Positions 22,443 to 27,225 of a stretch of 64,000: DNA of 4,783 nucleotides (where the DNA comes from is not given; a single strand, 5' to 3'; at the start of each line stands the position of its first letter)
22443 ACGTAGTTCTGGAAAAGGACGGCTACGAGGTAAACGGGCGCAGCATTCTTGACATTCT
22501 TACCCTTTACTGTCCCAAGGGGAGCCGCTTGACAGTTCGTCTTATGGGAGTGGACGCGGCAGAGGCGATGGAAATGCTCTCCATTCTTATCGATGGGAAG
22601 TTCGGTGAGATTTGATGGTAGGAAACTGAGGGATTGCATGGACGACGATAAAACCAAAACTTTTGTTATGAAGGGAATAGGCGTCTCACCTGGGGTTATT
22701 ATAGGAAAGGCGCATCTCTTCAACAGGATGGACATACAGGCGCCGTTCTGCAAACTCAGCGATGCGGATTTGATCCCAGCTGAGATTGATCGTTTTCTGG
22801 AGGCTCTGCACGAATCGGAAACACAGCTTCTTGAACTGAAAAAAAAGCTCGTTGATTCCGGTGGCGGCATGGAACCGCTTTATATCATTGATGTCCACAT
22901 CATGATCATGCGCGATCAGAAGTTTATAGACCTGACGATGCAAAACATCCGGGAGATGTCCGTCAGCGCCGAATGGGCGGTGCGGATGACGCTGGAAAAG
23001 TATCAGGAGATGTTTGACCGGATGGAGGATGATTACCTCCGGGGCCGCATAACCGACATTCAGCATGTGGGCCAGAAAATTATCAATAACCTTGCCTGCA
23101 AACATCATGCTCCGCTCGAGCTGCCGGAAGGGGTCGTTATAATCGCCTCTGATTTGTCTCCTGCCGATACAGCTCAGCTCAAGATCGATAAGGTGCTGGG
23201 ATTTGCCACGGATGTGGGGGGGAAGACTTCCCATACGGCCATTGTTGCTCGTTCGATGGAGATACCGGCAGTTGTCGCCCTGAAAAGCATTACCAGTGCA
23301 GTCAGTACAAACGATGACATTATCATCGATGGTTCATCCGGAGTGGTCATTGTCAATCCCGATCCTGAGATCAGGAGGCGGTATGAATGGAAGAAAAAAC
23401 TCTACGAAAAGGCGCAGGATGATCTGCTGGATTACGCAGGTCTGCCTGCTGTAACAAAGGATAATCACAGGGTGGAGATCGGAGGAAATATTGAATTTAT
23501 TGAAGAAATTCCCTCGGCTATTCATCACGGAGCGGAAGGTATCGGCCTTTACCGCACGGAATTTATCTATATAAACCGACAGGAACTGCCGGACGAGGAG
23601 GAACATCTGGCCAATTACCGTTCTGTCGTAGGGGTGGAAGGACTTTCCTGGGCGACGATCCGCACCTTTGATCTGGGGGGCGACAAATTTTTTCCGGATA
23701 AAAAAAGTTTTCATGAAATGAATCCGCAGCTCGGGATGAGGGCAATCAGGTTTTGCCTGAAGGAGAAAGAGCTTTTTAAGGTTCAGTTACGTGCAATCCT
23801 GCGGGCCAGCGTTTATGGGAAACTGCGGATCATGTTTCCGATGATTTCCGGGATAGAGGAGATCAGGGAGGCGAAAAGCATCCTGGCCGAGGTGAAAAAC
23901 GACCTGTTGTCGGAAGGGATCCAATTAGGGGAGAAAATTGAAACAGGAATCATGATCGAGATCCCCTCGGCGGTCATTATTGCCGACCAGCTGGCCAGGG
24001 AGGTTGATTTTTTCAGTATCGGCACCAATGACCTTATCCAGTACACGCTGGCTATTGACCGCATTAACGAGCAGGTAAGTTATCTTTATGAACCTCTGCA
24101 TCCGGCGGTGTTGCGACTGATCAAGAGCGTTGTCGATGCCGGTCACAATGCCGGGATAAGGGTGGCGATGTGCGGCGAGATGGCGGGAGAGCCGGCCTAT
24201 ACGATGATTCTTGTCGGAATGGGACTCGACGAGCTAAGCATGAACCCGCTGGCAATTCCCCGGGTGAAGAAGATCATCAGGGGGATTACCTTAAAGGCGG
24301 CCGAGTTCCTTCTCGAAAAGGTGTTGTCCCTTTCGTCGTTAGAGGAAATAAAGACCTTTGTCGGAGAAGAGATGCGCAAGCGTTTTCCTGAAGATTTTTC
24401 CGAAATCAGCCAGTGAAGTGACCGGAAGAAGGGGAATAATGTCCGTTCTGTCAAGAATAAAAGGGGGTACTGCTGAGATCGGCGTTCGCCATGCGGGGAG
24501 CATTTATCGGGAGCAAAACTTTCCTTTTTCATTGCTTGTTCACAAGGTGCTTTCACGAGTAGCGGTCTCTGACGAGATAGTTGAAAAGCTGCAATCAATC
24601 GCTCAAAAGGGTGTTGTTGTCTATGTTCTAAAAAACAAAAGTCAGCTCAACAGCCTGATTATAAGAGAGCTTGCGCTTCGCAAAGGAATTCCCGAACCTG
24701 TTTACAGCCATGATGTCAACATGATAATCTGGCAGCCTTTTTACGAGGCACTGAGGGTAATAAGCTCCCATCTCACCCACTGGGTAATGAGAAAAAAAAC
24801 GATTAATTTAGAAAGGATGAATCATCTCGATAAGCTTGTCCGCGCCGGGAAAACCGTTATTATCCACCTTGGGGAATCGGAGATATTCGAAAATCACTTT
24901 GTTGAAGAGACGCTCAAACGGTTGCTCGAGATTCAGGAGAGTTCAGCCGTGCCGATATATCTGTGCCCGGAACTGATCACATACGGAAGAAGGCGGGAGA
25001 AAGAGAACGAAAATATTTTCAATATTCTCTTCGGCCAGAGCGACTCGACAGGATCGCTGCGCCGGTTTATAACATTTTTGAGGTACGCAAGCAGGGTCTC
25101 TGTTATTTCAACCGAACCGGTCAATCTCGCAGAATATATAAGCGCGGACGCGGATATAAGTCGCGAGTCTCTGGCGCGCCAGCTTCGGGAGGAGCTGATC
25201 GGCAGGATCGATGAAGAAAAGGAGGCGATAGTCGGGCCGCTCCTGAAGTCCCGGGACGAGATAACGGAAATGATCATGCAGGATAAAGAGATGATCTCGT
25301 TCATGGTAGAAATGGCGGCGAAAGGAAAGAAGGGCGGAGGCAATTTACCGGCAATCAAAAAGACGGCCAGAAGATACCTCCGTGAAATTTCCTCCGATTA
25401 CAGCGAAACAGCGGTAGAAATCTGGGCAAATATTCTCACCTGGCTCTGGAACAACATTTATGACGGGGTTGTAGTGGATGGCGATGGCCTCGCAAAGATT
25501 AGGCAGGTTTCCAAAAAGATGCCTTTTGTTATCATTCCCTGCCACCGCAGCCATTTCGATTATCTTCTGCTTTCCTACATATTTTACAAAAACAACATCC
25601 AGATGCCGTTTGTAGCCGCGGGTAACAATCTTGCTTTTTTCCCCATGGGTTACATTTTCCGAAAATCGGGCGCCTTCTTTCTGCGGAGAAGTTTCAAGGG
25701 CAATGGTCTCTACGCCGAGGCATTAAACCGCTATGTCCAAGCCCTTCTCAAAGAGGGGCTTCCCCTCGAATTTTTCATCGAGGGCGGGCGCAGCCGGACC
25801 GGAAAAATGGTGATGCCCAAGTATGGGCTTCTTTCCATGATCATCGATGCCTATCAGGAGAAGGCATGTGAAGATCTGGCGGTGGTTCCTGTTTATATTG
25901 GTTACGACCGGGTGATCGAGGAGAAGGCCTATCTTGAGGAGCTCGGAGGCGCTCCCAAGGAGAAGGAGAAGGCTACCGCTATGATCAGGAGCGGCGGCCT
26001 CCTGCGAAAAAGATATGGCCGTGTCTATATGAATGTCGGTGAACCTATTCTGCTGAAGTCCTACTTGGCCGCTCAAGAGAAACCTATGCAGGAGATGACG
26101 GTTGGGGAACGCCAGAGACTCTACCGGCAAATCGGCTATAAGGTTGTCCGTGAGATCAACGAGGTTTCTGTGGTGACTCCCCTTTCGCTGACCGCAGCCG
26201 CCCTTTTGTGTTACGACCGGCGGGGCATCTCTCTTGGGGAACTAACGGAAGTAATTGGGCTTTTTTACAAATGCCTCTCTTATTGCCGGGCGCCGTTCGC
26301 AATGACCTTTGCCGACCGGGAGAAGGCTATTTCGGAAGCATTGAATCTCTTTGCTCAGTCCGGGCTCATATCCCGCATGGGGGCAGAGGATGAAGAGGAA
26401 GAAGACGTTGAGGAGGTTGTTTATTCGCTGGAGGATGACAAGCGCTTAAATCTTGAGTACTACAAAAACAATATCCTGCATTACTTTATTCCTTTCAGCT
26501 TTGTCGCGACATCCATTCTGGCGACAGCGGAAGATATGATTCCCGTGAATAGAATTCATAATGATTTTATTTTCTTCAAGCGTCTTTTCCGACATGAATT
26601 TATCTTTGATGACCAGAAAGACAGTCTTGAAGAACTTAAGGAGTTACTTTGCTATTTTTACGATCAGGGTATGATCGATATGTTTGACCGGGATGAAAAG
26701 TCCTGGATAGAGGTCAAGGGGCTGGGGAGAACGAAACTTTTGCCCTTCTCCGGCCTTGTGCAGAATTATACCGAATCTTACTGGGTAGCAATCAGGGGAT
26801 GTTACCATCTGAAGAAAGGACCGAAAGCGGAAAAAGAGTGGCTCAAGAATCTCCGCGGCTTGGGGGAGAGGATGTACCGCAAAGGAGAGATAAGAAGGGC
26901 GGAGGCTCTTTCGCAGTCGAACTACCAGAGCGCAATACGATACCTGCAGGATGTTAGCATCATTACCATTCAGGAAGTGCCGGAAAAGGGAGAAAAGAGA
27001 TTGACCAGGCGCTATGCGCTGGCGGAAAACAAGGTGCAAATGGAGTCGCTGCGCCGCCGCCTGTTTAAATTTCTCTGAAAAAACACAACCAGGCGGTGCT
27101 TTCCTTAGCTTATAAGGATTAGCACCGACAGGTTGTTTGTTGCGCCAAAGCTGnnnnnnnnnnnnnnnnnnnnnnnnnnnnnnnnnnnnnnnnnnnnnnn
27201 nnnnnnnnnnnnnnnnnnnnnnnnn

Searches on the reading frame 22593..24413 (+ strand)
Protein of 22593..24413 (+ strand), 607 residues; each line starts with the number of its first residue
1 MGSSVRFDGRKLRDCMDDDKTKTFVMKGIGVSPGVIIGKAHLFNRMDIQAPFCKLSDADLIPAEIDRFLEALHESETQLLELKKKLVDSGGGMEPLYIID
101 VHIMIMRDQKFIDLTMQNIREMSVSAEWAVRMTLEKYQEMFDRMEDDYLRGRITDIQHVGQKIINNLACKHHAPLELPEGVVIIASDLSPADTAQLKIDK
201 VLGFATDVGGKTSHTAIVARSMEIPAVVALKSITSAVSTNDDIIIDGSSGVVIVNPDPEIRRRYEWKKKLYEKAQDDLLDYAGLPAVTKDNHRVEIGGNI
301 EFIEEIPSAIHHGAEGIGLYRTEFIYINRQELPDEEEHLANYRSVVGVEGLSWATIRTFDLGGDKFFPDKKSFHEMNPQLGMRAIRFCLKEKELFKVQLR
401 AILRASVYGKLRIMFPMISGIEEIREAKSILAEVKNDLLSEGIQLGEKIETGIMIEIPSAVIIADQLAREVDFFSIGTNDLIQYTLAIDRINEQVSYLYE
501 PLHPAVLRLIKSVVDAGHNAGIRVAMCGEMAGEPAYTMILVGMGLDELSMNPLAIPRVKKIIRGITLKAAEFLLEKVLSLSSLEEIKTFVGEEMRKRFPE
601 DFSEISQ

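Call 11: search_protein_families(library=pfam, proteins=[window:22593-24413:+], max_evalue=0.00001)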
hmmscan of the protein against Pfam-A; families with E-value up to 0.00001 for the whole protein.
window:22593-24413:+ (607 aa): 3 families
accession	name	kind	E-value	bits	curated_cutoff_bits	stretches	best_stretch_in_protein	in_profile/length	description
PF02896.24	PEP-utilizers_C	-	8.6e-111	370.2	22.8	1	283-565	9-291/293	PEP-utilising enzyme, PEP-binding domain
PF05524.18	PEP-utilisers_N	-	3e-28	98.8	24.4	1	27-152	1-121/121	PEP-utilising enzyme, N-terminal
PF00391.29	PEP-utilizers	-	9.4e-25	86.5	23.1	1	177-250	1-72/72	PEP-utilising enzyme, mobile domain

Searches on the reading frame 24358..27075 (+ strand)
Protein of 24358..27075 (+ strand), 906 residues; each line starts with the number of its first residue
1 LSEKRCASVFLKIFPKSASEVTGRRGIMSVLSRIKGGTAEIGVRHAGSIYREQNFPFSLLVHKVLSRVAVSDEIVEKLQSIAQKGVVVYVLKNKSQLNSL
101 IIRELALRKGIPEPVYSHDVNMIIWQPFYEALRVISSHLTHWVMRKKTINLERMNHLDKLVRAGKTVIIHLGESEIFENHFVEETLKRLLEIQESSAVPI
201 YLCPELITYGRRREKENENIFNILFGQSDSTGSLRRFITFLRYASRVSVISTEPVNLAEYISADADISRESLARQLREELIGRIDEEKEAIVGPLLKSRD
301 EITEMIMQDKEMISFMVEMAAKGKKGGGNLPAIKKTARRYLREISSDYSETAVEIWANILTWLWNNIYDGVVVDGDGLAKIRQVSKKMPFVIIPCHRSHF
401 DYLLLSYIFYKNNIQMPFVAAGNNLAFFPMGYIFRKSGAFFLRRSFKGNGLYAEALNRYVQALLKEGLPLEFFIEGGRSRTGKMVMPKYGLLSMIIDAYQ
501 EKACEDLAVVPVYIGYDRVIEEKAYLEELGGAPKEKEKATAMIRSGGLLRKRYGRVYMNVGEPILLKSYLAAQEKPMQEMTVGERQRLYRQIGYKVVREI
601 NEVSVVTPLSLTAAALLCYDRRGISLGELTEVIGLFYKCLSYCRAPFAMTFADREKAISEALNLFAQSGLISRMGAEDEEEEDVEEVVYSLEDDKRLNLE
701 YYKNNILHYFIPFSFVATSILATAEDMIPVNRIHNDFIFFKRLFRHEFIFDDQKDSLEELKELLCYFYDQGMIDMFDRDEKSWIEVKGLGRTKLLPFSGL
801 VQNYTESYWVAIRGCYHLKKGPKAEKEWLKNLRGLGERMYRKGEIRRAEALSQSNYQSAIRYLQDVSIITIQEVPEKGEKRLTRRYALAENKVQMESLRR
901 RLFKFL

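Call 11: search_protein_families(library=pfam, proteins=[window:24358-27075:+], max_evalue=0.00001)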
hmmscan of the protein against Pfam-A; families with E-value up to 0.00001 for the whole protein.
window:24358-27075:+ (906 aa): 2 families
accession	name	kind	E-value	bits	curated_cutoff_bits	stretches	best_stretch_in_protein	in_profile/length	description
PF19277.4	GPAT_C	-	5.1e-73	246.7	25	1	525-870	1-342/344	Glycerol-3-phosphate acyltransferase C-terminal region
PF01553.26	Acyltransferase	-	1.7e-25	89.8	23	1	382-514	8-131/132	Acyltransferase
